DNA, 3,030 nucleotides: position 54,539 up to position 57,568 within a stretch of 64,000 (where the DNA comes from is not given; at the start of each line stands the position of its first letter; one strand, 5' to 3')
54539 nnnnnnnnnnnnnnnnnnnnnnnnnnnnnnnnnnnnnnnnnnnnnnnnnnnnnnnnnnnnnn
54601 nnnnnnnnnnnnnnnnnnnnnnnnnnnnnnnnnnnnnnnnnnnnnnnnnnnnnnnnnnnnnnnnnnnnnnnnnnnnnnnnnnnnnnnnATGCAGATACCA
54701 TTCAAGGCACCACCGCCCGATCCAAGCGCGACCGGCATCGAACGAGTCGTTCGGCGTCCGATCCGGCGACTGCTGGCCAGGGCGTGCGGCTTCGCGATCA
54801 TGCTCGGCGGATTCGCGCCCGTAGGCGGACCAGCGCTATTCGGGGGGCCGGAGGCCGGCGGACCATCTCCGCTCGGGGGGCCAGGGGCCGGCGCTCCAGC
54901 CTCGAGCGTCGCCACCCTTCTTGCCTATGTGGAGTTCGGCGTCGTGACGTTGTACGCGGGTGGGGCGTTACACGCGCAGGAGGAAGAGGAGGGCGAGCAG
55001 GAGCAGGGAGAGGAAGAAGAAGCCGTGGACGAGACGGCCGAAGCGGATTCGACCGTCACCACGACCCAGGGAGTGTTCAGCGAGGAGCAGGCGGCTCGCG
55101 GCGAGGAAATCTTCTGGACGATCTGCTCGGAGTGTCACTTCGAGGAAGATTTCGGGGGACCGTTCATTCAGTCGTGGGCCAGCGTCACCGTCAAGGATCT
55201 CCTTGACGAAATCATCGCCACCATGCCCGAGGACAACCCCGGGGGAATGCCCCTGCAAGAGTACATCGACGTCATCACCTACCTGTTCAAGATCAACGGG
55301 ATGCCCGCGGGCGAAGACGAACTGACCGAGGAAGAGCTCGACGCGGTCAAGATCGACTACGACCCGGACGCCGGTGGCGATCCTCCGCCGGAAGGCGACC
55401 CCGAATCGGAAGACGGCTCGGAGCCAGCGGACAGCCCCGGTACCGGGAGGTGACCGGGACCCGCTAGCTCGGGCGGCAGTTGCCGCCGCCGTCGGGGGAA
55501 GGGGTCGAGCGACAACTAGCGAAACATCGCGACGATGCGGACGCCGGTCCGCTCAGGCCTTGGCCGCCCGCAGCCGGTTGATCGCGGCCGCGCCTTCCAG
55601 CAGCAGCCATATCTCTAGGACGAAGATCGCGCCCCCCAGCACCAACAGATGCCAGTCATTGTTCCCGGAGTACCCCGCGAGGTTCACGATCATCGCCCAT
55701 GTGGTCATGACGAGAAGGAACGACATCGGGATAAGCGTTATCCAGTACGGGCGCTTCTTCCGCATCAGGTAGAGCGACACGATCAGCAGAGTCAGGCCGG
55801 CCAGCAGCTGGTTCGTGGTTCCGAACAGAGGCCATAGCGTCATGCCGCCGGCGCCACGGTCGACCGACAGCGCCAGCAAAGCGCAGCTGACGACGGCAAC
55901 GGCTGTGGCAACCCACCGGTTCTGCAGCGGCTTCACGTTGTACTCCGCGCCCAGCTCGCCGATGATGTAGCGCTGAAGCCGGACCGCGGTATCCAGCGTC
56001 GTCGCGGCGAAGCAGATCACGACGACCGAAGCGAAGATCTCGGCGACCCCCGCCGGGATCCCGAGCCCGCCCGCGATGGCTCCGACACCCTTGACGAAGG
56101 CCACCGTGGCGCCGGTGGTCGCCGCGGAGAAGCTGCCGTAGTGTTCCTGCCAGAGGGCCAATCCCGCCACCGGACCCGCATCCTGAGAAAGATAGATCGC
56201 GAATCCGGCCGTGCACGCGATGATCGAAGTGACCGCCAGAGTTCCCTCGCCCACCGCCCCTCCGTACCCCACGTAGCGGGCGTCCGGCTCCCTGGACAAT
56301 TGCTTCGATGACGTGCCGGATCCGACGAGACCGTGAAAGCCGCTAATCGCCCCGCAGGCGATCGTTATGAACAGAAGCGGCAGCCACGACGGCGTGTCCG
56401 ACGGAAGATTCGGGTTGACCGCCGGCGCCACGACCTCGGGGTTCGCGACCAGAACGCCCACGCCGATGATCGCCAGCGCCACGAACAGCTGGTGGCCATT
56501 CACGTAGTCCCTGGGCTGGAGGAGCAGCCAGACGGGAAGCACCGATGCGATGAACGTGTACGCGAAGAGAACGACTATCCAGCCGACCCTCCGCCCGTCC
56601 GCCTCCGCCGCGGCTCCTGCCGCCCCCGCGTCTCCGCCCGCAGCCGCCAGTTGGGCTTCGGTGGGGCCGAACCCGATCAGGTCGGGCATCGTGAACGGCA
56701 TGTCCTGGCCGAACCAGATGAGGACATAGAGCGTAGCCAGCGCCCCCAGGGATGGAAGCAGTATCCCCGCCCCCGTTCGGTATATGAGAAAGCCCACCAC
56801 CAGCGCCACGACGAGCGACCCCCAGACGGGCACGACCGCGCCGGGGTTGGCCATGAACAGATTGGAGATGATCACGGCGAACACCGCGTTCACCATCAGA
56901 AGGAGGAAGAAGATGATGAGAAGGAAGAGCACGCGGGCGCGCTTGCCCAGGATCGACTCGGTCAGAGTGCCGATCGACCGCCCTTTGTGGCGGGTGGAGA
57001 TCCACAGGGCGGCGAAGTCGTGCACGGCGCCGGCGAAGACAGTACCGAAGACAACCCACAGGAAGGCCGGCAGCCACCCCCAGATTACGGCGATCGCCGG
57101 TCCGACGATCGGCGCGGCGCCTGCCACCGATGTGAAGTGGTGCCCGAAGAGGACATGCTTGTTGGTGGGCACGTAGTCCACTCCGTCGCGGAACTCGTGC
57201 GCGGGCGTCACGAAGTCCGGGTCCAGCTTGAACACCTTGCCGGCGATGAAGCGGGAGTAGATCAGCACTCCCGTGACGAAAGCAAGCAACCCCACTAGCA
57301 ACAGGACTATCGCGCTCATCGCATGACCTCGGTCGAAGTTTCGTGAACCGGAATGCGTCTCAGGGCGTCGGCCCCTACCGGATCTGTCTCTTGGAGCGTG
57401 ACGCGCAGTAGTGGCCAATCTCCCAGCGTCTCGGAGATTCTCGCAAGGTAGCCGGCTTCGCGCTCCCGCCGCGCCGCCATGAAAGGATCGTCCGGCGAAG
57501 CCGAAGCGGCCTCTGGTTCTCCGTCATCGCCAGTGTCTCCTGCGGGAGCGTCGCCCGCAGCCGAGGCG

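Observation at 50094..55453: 1531-aa secreted M14-peptidase-domain giant protein translationally coupled (TGATG) to an acidic mono-haem cytochrome c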

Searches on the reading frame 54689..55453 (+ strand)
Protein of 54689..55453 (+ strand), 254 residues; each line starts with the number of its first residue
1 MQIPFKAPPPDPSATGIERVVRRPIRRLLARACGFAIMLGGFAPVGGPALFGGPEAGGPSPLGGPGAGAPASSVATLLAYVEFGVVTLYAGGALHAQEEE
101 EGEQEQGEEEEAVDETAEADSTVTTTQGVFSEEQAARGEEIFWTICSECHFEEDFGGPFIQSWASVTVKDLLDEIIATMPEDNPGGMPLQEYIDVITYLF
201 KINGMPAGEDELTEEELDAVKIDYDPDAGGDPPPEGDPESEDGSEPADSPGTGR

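Call 7: search_protein_families(library=pfam, proteins=[window:54689-55453:+], max_evalue=1)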
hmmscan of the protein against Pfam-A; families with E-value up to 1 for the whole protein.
window:54689-55453:+ (254 aa): 4 families
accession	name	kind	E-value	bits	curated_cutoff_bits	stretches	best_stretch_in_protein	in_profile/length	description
PF13442.11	Cytochrome_CBB3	-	5e-08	33.6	27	1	134-220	2-64/68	Cytochrome C oxidase, cbb3-type, subunit III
PF14495.11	Cytochrom_C550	-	0.0092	16.1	27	1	115-151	6-42/136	Cytochrome c-550 domain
PF08229.16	SHR3_chaperone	-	0.12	11.8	25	1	73-125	133-184/188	ER membrane protein SH3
PF00034.26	Cytochrom_C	-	0.17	13.6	21.3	0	135-220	1-82/90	Cytochrome c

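Call 8: search_protein_families(library=ncbifam, proteins=[window:54689-55453:+], max_evalue=1)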
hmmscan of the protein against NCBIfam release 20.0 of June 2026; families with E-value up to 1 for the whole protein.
window:54689-55453:+ (254 aa): 7 families
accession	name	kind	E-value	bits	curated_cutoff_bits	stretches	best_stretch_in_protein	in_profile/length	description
NF050122.1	bc1_QcrC_actin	exception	0.003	16.9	200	1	113-188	114-189/253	cytochrome bc1 complex diheme cytochrome c subunit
TIGR03045.1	PS_II_C550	equivalog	0.0034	17.1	177.75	1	121-151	33-67/159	photosystem II cytochrome c-550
NF045773.1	cytochro_C550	exception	0.018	15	125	1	125-188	40-104/118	cytochrome c550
NF045774.1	cytochro_C551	exception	0.047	13.7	118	1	120-176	31-82/110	cytochrome c551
NF045930.1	Cytc6PetJCyano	equivalog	0.064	13.2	135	1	128-168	22-58/110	cytochrome c6 PetJ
TIGR03872.1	cytochrome_MoxG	equivalog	0.07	13.3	147.8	1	107-152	14-61/133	cytochrome c(L), periplasmic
TIGR00782.1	ccoP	equivalog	0.097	12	179.95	1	127-156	195-224/285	cytochrome-c oxidase, cbb3-type subunit III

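Call 13: search_solved_structures(query=window:54689-55450:+, max_evalue=1, show_alignments=2)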
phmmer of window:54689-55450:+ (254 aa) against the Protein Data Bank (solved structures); distinct sequences matched with E-value up to 1: 5.
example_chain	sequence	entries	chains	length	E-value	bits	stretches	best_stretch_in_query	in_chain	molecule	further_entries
2mk6_A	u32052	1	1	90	0.095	15.6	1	136-179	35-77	Adapter protein MecA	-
3j3r_1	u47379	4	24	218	0.097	15.6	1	136-190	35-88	Adapter protein MecA 1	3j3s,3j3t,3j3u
6cuk_A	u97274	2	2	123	0.23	14.3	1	134-219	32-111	Cytochrome c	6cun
6emw_e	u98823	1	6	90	0.38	13.7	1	135-158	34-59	Adapter protein MecA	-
5l2a_A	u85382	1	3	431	0.93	12.4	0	19-62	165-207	Nucleoside permease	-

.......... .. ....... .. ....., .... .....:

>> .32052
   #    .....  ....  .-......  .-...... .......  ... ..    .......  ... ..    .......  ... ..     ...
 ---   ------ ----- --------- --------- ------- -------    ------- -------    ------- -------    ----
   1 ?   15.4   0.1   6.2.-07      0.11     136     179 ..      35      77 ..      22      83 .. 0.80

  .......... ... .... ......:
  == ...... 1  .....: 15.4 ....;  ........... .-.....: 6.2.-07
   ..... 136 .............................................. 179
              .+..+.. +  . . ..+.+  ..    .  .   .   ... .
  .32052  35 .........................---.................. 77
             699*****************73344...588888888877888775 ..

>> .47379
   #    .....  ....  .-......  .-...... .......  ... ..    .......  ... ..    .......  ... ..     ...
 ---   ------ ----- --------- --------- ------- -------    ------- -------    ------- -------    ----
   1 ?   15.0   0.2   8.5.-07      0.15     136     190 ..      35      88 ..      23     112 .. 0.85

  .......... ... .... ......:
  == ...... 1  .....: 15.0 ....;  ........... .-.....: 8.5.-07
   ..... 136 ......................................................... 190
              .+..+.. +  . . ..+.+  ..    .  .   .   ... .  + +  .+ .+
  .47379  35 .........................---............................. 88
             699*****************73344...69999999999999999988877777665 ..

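Call 27: find_homologous_proteins(query=window:54689-55450:+)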
Query window:54689-55450:+ (254 aa): 55 proteins with E <= 0.001 among 2847 candidates.
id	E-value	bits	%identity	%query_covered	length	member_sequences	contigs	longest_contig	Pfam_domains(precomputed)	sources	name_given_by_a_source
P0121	1.5e-163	561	100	100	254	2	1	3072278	PF13442.12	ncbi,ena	-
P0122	1.9e-92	328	63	48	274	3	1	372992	PF13442.12,PF00034.27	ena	-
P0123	5.4e-87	310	63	41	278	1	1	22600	PF02167.21,PF13442.12,PF00034.27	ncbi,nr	ncbi:MAG: cytochrome c [Gemmatimonadetes bacterium]|nr:cytochrome c [Gemmatimonadota bacterium]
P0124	6.8e-83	296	58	41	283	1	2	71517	PF14495.12,PF02167.21,PF13442.12,PF00034.27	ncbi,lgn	-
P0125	5.8e-54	202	78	39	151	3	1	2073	PF13442.12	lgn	-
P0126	1.9e-52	197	73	42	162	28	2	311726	PF13442.12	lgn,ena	-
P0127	2.0e-52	197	67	50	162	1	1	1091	PF13442.12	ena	-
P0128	2.2e-52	196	73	42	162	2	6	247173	PF13442.12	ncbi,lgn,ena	-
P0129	3.7e-52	196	74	41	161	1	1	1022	PF13442.12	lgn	-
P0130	4.2e-52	196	76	39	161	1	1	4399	PF13442.12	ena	-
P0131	4.8e-52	195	74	40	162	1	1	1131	PF13442.12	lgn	-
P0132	7.7e-52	195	74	41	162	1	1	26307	PF13442.12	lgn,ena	-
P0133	8.5e-52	195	75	41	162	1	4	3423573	PF13442.12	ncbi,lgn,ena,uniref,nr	ncbi:MAG: cytochrome c [Gemmatimonadales bacterium]|uniref:c-type cytochrome n=1 Tax=Candidatus Pala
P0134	9.9e-52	194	60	57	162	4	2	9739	PF13442.12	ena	-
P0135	1.0e-51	194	74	41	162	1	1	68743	PF13442.12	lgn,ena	-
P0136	1.4e-51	194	73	42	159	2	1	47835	PF13442.12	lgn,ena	-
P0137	2.2e-51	193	74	41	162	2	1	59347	PF13442.12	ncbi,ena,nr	ncbi:MAG: cytochrome c [Gemmatimonadota bacterium]|nr:cytochrome c [Candidatus Palauibacter soopunen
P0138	2.4e-51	193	72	39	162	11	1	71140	PF13442.12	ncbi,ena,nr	ncbi:MAG: cytochrome c [Gemmatimonadales bacterium]|nr:cytochrome c [Gemmatimonadales bacterium]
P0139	3.3e-51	193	73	41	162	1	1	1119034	PF13442.12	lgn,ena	-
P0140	6.3e-51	192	71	42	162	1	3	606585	PF13442.12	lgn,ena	-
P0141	7.6e-51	191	74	41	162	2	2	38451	PF13442.12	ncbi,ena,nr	ncbi:MAG: cytochrome c [Gemmatimonadota bacterium]|nr:cytochrome c [Gemmatimonadota bacterium]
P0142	7.7e-51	191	73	41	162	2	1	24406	PF13442.12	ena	-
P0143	7.9e-51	191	75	40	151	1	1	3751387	PF13442.12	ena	-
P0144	8.6e-51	191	74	41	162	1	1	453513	PF13442.12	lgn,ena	-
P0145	1.7e-50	190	73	41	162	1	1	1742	PF13442.12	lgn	-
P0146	3.3e-50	189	73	39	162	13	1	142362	PF13442.12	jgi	-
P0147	3.5e-50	189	70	42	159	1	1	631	PF13442.12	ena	-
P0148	3.6e-50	189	68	39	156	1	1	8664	PF13442.12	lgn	-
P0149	6.2e-50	188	72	41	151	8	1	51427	PF13442.12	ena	-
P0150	7.5e-50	188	55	65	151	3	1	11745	PF13442.12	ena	-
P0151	1.3e-49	187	72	40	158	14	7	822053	PF13442.12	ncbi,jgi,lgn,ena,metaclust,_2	metaclust:\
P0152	1.5e-49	187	73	41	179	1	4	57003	PF13442.12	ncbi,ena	-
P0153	1.9e-49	187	71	41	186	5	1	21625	PF13442.12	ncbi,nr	ncbi:MAG: cytochrome c [Gemmatimonadales bacterium]|nr:cytochrome c [Candidatus Palauibacter denitri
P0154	2.7e-49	186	70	41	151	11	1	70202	PF13442.12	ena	-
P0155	3.1e-49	186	71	41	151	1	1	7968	PF13442.12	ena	-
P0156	5.4e-49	185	70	41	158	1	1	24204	PF13442.12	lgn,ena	-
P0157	6.9e-49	185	53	63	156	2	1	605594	PF13442.12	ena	-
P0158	9.6e-48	181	67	40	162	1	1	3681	PF13442.12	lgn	-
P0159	2.4e-47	180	58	56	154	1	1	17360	PF13442.12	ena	-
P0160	5.0e-47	179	66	45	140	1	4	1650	PF13442.12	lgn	-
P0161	6.1e-47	179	69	41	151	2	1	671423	PF13442.12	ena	-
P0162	8.8e-47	178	71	40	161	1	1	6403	PF13442.12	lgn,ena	-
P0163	1.5e-46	177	67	41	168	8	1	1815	PF13442.12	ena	-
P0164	3.4e-45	173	67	41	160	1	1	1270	PF13442.12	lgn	-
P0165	3.4e-42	163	54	55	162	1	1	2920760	PF13442.12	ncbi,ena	-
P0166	2.1e-39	154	62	41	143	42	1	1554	PF13442.12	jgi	-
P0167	6.1e-39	152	59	44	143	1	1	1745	PF13442.12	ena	-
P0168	1.4e-38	151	57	45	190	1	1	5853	PF13442.12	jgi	-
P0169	1.9e-38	151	63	41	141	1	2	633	PF13442.12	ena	-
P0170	4.0e-38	150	67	39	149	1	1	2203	PF13442.12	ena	-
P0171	7.8e-38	149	59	41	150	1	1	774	PF13442.12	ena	-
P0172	3.4e-33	134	51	46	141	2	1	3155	PF13442.12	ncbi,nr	ncbi:MAG: cytochrome c [Gemmatimonadota bacterium]|nr:cytochrome c [Gemmatimonadota bacterium]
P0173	1.6e-29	122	52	39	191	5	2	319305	PF13442.12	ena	-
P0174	7.4e-22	96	44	42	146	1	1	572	PF13442.12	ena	-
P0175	1.5e-6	46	33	43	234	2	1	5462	PF13442.12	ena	-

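Call 28: find_encoding_contigs(protein=P0122, flank=8000, max_places=2)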
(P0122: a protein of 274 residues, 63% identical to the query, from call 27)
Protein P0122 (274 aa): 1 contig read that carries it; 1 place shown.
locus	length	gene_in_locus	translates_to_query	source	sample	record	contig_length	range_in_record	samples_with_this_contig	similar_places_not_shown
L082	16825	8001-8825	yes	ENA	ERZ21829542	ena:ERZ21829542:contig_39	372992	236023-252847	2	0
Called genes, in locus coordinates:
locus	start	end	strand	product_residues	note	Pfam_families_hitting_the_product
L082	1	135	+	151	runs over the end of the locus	-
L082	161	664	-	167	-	PF00565:SNase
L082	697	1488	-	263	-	PF20113:DUF6503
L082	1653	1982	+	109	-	PF14542:Acetyltransf_CG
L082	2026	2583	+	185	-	PF00254:FKBP_C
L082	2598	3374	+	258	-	PF10370:Rv2993c-like_N, PF01557:FAA_hydrolase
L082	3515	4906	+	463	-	PF05124:S_layer_C (faint)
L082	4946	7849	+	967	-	PF00246:Peptidase_M14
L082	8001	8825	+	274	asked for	PF13442:Cytochrome_CBB3 (weak), PF00034:Cytochrom_C (faint), PF13442:Cytochrome_CBB3 (weak)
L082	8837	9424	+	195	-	-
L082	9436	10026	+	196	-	-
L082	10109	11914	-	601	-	PF02554:CstA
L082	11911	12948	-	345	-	PF01656:CbiA, PF02374:ArsA_ATPase, PF10609:ParA (faint), PF13614:AAA_31 (weak)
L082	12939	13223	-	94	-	PF25952:DUF7990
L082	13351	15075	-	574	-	-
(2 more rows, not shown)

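Call 29: find_encoding_contigs(protein=P0173, flank=8000, max_places=2)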
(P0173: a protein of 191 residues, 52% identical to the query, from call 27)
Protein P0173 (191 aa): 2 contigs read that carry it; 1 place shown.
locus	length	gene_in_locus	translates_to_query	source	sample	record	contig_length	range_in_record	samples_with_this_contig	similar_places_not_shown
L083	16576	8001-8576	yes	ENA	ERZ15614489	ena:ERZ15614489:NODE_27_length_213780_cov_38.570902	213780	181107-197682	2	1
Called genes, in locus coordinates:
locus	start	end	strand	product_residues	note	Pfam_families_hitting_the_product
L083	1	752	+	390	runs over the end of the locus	-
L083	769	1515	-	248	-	PF00106:adh_short, PF08659:KR, PF13561:adh_short_C2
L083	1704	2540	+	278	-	PF00491:Arginase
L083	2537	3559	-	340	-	PF00890:FAD_binding_2 (faint), PF07992:Pyr_redox_2, PF12831:FAD_oxidored (faint), PF13738:Pyr_redox_3, PF00070:Pyr_redox (weak)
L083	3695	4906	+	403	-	PF01212:Beta_elim_lyase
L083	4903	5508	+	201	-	-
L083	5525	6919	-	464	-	PF00557:Peptidase_M24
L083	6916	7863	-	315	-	PF13622:4HBT_3, PF20789:4HBT_3C, PF02551:Acyl_CoA_thio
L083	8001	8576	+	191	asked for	PF13442:Cytochrome_CBB3 (weak)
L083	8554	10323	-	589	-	PF02554:CstA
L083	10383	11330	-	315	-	PF01656:CbiA (weak), PF02374:ArsA_ATPase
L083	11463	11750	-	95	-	PF25952:DUF7990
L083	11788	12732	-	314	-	PF00149:Metallophos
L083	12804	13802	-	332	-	PF14054:DUF4249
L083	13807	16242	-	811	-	PF13620:CarboxypepD_reg, PF07715:Plug (weak)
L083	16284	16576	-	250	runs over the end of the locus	PF18979:DUF5715, PF01476:LysM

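Call 68: search_solved_structures(query=A5, max_evalue=0.01, show_alignments=1)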
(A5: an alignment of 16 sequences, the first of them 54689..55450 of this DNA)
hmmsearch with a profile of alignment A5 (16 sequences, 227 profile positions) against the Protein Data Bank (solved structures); distinct sequences matched with E-value up to 0.01: 2.
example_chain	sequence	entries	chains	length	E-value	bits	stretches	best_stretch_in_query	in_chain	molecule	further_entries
7q21_C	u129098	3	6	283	0.0007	22.5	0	15-126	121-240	Cytochrome bc1 complex cytochrome c subunit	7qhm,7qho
8wb4_V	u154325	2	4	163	0.0011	21.8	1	18-76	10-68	Photosystem II cytochrome c550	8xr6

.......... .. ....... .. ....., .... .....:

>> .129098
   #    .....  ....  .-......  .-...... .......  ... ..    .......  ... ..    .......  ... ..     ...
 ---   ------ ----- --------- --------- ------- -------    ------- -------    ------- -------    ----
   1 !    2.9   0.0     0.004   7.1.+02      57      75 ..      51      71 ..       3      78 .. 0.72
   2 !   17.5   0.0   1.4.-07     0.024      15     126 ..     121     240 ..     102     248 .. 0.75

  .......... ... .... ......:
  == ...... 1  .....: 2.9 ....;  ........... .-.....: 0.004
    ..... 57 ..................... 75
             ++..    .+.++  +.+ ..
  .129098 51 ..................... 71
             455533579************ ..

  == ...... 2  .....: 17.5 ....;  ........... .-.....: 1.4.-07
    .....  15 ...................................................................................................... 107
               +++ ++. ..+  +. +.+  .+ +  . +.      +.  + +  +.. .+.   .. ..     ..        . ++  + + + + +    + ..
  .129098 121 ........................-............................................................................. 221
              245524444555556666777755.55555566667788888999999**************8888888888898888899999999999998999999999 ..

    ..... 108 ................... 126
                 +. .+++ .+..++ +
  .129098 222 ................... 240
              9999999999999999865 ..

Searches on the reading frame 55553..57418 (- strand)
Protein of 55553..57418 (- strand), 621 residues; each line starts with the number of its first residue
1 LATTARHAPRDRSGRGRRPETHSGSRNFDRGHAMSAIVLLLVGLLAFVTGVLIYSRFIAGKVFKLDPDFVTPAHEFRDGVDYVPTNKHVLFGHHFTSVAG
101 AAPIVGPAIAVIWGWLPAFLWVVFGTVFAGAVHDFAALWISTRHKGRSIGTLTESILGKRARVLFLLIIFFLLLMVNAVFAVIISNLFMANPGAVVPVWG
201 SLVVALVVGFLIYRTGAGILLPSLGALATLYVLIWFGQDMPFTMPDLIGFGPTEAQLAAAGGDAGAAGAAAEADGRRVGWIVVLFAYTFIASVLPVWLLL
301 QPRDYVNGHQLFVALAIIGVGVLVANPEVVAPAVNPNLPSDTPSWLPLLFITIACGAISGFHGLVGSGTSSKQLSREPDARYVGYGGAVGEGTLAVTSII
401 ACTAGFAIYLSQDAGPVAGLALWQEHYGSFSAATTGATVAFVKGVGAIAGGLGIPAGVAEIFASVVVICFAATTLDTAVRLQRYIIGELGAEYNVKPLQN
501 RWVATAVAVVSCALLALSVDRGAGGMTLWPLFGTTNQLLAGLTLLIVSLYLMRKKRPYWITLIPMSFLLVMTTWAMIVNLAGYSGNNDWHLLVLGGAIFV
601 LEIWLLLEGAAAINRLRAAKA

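Call 33: search_protein_families(library=pfam, proteins=[window:55553-57418:-], max_evalue=0.001)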
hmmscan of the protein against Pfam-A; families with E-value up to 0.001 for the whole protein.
window:55553-57418:- (621 aa): 1 family
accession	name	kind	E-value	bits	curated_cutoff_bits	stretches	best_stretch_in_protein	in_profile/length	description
PF02554.20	CstA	-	3.6e-144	482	27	1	36-575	2-560/560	Carbon starvation protein CstA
